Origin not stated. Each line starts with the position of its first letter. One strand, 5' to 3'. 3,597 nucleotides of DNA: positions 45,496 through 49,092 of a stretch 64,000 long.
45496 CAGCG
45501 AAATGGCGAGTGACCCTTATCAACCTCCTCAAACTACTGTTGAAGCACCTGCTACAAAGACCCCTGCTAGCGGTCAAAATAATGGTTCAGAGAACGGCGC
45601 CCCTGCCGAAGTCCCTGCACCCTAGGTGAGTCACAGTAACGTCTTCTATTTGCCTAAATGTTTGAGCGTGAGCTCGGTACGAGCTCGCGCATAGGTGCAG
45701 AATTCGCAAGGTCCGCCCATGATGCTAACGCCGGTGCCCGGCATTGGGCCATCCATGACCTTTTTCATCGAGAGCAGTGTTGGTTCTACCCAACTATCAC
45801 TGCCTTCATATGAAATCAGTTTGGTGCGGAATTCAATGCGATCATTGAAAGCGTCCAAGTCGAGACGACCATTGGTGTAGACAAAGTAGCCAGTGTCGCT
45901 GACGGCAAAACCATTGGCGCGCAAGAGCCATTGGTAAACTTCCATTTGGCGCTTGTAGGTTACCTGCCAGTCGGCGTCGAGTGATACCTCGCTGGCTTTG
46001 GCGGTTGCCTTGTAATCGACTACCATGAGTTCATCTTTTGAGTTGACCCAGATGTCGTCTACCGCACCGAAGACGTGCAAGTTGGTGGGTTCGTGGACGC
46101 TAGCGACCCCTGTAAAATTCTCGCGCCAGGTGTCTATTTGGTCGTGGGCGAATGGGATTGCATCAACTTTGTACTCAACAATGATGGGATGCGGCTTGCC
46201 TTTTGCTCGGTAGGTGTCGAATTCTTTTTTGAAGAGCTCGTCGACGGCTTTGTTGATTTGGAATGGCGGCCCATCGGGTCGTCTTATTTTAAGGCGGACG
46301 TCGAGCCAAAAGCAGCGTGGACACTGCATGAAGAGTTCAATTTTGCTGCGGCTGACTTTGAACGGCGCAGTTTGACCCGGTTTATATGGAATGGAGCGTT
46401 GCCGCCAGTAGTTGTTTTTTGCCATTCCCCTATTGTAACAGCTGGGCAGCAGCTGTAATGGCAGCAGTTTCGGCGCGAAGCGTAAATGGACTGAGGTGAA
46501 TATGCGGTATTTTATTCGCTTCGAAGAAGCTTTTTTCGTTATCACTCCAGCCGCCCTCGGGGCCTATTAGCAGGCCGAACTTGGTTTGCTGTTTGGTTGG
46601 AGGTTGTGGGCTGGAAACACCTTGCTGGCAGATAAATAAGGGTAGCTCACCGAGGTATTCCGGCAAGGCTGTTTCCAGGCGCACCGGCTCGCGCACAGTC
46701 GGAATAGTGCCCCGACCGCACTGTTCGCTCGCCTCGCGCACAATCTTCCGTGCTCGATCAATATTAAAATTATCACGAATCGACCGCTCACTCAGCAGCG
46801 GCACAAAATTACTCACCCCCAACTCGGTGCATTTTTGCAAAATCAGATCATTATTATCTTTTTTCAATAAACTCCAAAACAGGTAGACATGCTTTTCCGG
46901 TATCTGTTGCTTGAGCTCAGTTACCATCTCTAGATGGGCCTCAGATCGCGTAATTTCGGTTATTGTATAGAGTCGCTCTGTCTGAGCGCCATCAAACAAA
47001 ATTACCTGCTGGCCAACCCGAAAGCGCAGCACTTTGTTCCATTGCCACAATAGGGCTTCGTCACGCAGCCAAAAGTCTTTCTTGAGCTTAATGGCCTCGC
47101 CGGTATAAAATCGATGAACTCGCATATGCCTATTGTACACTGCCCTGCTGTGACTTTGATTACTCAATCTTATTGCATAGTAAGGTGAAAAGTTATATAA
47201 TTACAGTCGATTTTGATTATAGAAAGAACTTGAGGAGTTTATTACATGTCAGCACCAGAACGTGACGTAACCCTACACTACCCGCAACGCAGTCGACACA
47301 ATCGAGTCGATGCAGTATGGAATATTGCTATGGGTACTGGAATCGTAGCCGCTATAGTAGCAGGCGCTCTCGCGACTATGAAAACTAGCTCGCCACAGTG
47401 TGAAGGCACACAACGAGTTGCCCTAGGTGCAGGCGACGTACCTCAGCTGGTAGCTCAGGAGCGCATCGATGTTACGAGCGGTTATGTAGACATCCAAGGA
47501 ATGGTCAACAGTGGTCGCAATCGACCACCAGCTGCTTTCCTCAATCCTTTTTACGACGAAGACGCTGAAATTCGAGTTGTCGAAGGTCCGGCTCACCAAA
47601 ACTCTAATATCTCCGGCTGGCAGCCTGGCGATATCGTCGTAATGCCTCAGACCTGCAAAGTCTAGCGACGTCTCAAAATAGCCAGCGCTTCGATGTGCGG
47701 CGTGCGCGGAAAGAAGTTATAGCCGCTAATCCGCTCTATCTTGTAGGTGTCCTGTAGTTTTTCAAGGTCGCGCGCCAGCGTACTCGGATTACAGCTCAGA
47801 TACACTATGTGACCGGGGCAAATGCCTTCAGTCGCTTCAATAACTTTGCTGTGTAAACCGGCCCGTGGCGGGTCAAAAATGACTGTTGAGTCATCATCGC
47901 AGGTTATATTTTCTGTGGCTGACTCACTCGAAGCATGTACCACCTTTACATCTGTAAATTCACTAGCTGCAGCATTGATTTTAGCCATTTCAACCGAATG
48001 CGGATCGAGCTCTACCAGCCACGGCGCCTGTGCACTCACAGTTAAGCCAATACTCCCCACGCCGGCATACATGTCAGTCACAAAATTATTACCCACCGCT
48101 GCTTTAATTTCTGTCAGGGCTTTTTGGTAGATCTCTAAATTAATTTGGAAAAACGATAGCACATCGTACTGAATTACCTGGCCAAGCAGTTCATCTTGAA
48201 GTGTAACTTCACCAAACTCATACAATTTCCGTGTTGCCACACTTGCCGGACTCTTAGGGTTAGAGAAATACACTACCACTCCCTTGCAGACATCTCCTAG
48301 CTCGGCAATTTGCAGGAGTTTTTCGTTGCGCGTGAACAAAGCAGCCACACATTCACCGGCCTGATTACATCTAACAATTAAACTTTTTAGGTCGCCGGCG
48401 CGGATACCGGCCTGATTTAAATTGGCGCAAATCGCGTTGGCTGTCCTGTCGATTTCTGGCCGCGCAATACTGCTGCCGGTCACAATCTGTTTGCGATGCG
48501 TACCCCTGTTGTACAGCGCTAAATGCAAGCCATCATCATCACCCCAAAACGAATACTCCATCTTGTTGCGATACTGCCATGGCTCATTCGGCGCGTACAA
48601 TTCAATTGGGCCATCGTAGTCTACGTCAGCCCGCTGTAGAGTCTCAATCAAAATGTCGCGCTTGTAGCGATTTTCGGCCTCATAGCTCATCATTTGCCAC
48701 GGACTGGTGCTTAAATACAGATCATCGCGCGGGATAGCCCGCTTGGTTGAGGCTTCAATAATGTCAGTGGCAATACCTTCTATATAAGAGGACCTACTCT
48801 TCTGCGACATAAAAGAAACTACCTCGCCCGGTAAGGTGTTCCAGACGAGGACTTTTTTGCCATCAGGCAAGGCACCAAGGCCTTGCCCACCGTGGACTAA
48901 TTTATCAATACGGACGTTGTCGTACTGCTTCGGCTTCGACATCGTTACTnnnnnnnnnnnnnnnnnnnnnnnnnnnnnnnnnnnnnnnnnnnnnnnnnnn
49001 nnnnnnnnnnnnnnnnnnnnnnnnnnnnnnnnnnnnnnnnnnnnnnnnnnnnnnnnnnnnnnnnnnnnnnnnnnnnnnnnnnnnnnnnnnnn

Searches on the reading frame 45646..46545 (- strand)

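Call 73: search_protein_families(library=pfam, proteins=[window:45646-46545:-], max_evalue=0.00001)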
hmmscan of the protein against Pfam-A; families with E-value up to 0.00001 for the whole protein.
window:45646-46545:- (299 aa): 1 family
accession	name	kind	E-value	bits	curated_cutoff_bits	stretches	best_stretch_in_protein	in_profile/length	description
PF12705.13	PDDEXK_1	-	2e-10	41.5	22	1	103-286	70-243/247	PD-(D/E)XK nuclease superfamily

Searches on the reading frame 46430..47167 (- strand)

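Call 73: search_protein_families(library=pfam, proteins=[window:46430-47167:-], max_evalue=0.00001)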
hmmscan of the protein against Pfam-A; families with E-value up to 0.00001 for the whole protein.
window:46430-47167:- (245 aa): 2 families
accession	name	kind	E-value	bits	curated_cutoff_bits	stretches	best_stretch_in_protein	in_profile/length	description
PF04452.19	Methyltrans_RNA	-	1.1e-38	132.9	23.9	1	92-242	5-163/165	RNA methyltransferase domain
PF20260.4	PUA_4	-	9.1e-09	35.7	23.9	1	45-80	11-46/48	RNA methyltransferase PUA domain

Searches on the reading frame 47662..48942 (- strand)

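Call 73: search_protein_families(library=pfam, proteins=[window:47662-48942:-], max_evalue=0.00001)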
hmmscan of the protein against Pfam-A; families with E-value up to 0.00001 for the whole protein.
window:47662-48942:- (426 aa): 1 family
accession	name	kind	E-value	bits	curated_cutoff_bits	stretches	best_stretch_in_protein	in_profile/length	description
PF05958.17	tRNA_U5-meth_tr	-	1.2e-24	87.5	23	1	263-425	178-356/357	tRNA (Uracil-5-)-methyltransferase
